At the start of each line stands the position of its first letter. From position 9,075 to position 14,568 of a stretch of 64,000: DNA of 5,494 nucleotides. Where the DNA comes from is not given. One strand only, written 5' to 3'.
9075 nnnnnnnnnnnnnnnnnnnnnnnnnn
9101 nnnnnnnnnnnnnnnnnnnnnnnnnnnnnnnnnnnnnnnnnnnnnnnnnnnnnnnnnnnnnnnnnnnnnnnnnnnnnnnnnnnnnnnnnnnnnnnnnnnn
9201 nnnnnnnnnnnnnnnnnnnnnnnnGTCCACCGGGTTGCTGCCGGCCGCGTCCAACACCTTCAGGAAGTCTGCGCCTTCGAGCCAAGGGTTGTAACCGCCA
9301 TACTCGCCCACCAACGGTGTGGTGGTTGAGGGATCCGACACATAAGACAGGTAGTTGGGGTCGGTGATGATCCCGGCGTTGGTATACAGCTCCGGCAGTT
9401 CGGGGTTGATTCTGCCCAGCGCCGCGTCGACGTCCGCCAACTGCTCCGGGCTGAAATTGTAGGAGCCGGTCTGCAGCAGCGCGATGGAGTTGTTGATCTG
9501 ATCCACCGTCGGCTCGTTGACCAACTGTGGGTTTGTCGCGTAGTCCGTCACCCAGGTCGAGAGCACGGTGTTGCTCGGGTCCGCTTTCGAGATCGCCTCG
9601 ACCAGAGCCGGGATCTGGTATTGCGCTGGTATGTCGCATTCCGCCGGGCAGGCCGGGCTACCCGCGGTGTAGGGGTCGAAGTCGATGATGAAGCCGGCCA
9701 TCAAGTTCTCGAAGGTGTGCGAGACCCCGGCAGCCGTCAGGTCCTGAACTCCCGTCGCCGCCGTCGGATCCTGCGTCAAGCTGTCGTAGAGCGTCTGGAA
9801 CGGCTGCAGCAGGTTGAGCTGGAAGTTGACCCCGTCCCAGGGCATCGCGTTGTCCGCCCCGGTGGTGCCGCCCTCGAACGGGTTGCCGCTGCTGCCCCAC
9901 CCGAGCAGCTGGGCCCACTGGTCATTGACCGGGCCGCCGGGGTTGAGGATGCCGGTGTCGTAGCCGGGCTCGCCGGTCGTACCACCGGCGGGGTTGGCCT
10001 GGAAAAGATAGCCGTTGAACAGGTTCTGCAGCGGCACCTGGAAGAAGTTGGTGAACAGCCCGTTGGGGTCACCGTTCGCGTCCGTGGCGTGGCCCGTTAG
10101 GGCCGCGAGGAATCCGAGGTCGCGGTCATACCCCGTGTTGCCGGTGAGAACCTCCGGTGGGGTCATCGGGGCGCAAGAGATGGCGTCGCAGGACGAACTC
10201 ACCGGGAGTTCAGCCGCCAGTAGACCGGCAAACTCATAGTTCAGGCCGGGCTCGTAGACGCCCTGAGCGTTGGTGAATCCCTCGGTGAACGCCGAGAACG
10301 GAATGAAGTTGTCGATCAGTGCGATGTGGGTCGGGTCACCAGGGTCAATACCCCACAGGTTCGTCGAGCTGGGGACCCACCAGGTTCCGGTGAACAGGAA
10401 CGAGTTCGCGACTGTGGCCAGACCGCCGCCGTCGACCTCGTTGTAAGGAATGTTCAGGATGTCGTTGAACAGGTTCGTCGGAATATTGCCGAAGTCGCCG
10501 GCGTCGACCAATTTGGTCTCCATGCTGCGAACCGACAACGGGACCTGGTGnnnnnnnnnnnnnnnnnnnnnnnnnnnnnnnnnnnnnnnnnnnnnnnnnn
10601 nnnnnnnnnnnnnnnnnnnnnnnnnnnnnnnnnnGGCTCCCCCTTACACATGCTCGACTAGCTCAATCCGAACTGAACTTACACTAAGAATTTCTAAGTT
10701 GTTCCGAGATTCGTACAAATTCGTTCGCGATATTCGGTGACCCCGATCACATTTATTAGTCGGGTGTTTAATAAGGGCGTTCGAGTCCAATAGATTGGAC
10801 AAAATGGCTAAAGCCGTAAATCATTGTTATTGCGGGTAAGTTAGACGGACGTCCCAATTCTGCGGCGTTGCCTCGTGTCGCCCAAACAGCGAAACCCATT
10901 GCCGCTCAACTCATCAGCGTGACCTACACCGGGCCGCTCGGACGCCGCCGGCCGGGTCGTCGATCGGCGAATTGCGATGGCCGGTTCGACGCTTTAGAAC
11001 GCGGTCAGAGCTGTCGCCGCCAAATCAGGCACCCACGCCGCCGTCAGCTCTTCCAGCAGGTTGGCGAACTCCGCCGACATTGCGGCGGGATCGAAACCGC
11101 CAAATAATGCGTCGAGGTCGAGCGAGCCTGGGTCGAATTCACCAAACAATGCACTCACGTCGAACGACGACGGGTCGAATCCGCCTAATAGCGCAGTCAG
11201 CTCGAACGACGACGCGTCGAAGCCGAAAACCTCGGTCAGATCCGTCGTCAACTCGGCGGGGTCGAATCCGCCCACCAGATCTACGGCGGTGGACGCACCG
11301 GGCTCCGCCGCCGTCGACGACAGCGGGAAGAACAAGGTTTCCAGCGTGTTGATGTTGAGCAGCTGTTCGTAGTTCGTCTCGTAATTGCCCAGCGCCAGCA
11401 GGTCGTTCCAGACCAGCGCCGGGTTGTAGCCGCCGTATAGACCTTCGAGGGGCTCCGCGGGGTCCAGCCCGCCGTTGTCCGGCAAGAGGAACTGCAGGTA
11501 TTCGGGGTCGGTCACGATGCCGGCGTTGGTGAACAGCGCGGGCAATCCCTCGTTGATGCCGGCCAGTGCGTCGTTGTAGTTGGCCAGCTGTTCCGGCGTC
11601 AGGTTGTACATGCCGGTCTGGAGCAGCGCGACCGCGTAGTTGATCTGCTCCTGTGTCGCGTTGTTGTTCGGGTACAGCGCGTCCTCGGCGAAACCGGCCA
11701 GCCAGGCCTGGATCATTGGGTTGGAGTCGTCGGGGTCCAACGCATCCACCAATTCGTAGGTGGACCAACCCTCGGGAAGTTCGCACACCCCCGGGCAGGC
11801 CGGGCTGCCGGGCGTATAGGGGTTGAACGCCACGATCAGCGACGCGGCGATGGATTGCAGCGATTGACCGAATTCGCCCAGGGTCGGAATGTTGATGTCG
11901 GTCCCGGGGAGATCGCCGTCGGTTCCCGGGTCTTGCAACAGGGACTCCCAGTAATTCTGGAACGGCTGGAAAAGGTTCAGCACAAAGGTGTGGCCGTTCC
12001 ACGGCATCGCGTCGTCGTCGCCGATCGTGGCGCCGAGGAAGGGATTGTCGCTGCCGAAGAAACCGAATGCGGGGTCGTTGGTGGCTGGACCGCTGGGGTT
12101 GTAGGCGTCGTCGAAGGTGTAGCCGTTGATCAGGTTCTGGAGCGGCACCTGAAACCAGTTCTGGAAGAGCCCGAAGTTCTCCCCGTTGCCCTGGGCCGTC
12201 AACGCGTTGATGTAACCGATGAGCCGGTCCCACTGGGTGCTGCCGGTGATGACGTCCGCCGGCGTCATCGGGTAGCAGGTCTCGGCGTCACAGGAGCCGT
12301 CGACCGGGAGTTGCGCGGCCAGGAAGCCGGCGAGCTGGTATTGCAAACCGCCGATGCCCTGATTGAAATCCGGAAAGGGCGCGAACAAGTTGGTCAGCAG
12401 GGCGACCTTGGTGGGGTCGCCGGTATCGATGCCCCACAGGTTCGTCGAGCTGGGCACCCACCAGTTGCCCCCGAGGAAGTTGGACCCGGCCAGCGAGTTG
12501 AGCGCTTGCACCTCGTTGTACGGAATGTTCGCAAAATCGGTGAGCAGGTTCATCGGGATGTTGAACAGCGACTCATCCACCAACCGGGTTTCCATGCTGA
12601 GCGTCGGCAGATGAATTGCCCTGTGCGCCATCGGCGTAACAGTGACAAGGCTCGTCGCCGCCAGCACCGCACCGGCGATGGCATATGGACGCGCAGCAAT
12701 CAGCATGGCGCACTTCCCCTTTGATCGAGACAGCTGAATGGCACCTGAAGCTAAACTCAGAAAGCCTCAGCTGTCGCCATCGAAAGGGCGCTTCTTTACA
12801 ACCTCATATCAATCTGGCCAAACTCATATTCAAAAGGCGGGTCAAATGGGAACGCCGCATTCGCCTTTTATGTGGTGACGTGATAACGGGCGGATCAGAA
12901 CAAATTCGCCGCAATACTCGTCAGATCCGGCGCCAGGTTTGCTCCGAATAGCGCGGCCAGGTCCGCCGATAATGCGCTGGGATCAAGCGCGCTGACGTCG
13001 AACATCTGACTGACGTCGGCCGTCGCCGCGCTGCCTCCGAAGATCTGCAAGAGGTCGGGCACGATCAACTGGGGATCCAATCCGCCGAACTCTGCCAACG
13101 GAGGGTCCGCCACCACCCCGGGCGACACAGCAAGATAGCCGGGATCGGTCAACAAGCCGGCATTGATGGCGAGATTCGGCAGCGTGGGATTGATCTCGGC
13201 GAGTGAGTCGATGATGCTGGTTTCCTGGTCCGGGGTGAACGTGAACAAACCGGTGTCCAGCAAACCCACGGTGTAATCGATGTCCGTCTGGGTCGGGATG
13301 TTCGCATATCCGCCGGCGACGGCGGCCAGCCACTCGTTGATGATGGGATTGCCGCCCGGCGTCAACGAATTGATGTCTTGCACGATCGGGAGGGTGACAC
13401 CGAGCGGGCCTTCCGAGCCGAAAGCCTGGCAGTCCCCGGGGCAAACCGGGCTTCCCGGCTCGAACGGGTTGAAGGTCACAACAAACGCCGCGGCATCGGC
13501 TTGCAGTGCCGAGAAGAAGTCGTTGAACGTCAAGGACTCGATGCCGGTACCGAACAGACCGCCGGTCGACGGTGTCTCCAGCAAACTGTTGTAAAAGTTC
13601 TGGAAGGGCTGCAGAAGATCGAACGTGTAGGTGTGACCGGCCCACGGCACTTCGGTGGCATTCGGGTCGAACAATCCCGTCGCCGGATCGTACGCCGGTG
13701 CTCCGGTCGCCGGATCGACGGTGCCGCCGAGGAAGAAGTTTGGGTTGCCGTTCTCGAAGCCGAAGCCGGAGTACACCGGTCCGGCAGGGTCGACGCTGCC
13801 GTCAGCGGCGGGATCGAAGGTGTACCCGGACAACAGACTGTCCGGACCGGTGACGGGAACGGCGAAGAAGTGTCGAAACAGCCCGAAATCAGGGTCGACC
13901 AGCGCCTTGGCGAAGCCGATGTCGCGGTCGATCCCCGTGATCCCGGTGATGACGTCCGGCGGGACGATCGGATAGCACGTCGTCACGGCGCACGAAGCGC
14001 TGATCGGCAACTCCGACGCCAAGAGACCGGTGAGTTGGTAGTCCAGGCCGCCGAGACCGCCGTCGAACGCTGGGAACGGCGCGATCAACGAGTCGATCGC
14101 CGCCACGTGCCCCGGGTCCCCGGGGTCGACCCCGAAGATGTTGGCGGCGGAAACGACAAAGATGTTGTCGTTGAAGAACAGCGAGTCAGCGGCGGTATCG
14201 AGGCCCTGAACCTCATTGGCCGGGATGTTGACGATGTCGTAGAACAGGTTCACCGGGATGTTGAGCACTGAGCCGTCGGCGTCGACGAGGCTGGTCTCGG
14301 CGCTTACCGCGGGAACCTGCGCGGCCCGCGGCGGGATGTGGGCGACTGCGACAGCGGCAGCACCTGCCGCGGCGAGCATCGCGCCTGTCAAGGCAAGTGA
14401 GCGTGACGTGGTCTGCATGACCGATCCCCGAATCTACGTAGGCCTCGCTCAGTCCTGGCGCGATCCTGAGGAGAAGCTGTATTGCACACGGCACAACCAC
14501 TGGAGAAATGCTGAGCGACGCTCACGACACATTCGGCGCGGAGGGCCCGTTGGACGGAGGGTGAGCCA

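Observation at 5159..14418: Five tandem paralogs of an unassigned exported, acidic, Lys/Arg-poor protein family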

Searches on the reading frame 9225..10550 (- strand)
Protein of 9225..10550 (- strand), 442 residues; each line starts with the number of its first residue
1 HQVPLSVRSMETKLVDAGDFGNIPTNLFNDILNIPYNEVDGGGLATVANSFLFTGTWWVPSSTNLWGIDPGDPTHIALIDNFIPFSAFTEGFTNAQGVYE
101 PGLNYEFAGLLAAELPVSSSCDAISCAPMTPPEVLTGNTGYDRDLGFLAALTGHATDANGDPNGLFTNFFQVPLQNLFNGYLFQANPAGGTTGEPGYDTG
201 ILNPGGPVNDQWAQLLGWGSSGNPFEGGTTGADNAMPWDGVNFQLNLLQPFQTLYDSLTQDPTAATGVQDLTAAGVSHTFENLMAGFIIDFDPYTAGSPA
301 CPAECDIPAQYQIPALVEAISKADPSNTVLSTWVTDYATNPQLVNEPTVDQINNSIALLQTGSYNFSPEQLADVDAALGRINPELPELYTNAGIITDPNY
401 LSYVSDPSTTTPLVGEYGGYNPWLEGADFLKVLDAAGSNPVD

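Call 52: predict_structure(alignment_id=A4)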
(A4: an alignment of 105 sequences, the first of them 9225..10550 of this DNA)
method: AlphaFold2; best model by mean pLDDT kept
length: 442 residues; sequences in the alignment: 105
mean_pLDDT: 90.2   pTM: 0.87
mean pLDDT of the five models: 90.2, 88.7, 88.6, 88.0, 87.7
residues with pLDDT >= 90: 338; 70-90: 67; 50-70: 22; < 50: 15
segments of 3 or more residues with pLDDT < 50: 10-17
pLDDT, mean of each block of 10 residues (from residue 1): 49 55 94 95 94 96 96 93 93 94 97 95 92 91 96 93 93 96 71 64 92 95 93 92 97 96 87 97 98 95 91 98 98 98 96 92 90 96 95 93 80 83 93 83 57
secondary structure, 60 per line:
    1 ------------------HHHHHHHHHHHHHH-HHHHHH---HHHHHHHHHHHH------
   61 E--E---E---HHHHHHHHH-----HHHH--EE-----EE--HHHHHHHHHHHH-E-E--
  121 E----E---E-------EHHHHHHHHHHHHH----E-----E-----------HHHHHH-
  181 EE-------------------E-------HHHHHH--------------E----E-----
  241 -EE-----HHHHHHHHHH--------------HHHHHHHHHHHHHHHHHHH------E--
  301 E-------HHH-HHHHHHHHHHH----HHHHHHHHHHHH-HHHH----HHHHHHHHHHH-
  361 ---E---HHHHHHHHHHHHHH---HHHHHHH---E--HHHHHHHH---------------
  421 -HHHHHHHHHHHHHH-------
elements in order: H19-32 H34-39 H43-54 H72-80 H86-89 H103-114 H139-151 H174-179 H210-215 H249-258 H273-291 H313-323 H328-339 H341-344 H349-359 H368-381 H385-391 H398-405 H422-435
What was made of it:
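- On PE-PPE domain (PF08237; Chp-type serine hydrolase/acyltransferase): The model is mostly helical (call 52).
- On Any solved fold (PDB) or viral predicted fold (BFVD): The model has pLDDT 90.2 and pTM 0.87 (call 52).
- On LppX/LprG-type lipid carriers: The model is helical (call 52).
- Closest known: LppX. Different: About 430-residue helical domain, not a small beta-rich lipid-binding fold (call 52).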

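Call 54: fold_search(model_id=the predicted structure, library=pdb)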
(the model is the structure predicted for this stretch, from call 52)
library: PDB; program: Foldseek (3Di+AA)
matches with E <= 10: 11; with E <= 0.001: 0
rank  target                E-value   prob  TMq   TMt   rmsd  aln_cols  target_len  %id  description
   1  6sga_DD               2.3e+00  0.03  0.08  0.05  18.0       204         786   12  Body domain of the mt-SSU assemblosome from Trypanosoma brucei (released 2019-09-18)
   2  7aor_af               3.7e+00  0.02  0.08  0.07  20.7       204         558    7  mt-SSU from Trypanosoma cruzi in complex with mt-IF-3. (released 2021-04-28)
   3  4abn_A                3.9e+00  0.02  0.08  0.08  18.4       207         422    9  Crystal structure of full length mouse Strap (TTC5) (released 2012-01-25)
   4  4abn_B                3.9e+00  0.02  0.08  0.08  18.5       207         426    9  Crystal structure of full length mouse Strap (TTC5) (released 2012-01-25)
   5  8h38_C                4.3e+00  0.01  0.08  0.09  19.6       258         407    9  Cryo-EM Structure of the KBTBD2-CRL3~N8-CSN(mutate) complex (released 2023-10-11)
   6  9e8g_V                6.6e+00  0.01  0.08  0.08  16.0       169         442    8  Nub1/Fat10-processing human 26S proteasome bound to Txnl1 with Rpt5 at top of spiral staircase (released 2024-12-04)
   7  9krw_A                7.3e+00  0.01  0.07  0.05  18.5       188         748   12  E. coli MaeB apo form (released 2025-12-03)
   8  6wv6                  9.5e+00  0.02  0.07  0.08  12.7        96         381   10  Human VKOR with phenindione (released 2020-11-11)
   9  7pub_DD               9.5e+00  0.01  0.08  0.05  17.8       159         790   11  Late assembly intermediate of the Trypanosoma brucei mitoribosomal small subunit (released 2022-05-04)
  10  7pua_DG               9.5e+00  0.01  0.09  0.08  20.7       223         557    8  Middle assembly intermediate of the Trypanosoma brucei mitoribosomal small subunit (released 2022-03-02)
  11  6w6i_F                9.5e+00  0.01  0.08  0.06  20.7       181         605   12  The Mycobacterium tuberculosis ClpB disaggregase hexamer structure in conformation T in the presence of DnaK chaperone (released 2021-05-26)
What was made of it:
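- On Any solved fold (PDB) or viral predicted fold (BFVD): The best PDB hit has E = 2.3 and TM 0.08 (call 54).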

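Call 59: fold_search(model_id=the predicted structure, library=viral)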
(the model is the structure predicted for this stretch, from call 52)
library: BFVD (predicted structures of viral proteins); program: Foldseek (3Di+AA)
matches with E <= 10: 13; with E <= 0.001: 0
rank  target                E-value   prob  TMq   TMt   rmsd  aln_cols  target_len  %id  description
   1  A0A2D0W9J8            1.2e+00  0.03  0.08  0.13  18.0       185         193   14  5'-deoxynucleotidase [Bordetella phage FP1]
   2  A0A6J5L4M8            1.8e+00  0.01  0.06  0.04  21.7       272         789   12  Phage P22-like portal protein [uncultured Caudovirales phage]
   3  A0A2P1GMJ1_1          2.2e+00  0.01  0.08  0.04  21.5       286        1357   10  RNA-directed RNA polymerase L [Hainan bunya-like virus]
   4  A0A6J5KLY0            3.4e+00  0.01  0.10  0.06  30.1       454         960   12  Peptidase M23 [uncultured Caudovirales phage]
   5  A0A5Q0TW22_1          5.5e+00  0.01  0.08  0.05  20.1       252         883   10  RNA-directed RNA polymerase L (Fragment) [Kristianstad virus]
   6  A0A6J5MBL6            6.4e+00  0.01  0.08  0.05  15.2       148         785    9  DNA primase/polymerase, bifunctional, N-terminal [uncultured Caudovirales phage]
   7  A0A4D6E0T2            7.1e+00  0.01  0.10  0.09  17.7       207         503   11  (no name in the UniProt tables at hand)
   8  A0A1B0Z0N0            7.1e+00  0.01  0.07  0.08  24.2       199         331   10  (no name in the UniProt tables at hand)
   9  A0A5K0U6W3            7.5e+00  0.02  0.11  0.18  18.9       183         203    9  Uncharacterized protein [Yasminevirus sp. GU-2018]
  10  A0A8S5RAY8            7.9e+00  0.01  0.08  0.15  15.3       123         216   15  Terminase large subunit [virus sp. ctQcs9]
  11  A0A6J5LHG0            7.9e+00  0.01  0.07  0.05  19.4       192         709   10  Portal protein [uncultured Caudovirales phage]
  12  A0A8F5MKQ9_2          9.7e+00  0.01  0.07  0.04  19.5       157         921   10  RNA-directed RNA polymerase L [Grapevine-associated mycobunya-like virus 4]
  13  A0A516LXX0            9.7e+00  0.00  0.10  0.06  18.8       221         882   12  (no name in the UniProt tables at hand)
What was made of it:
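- On Any solved fold (PDB) or viral predicted fold (BFVD): The best BFVD hit has E = 1.2 (call 59).
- The best Foldseek hit has E = 2.3 and TM below 0.1 in PDB, and E = 1.2 in BFVD (calls 54, 59).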

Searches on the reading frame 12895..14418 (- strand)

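Call 4: search_protein_families(library=pfam, proteins=[window:12895-14418:-], max_evalue=1)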
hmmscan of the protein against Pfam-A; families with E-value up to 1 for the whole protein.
window:12895-14418:- (507 aa): 0 families

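Call 5: search_protein_families(library=ncbifam, proteins=[window:12895-14418:-], max_evalue=1)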
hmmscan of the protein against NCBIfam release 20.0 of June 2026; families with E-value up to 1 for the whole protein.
window:12895-14418:- (507 aa): 1 family
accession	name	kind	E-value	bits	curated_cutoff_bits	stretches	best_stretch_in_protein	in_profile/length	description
NF033207.2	midcut_by_XrtH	subfamily_domain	0.076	13.1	45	1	10-63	68-129/175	midcut-by-XrtH protein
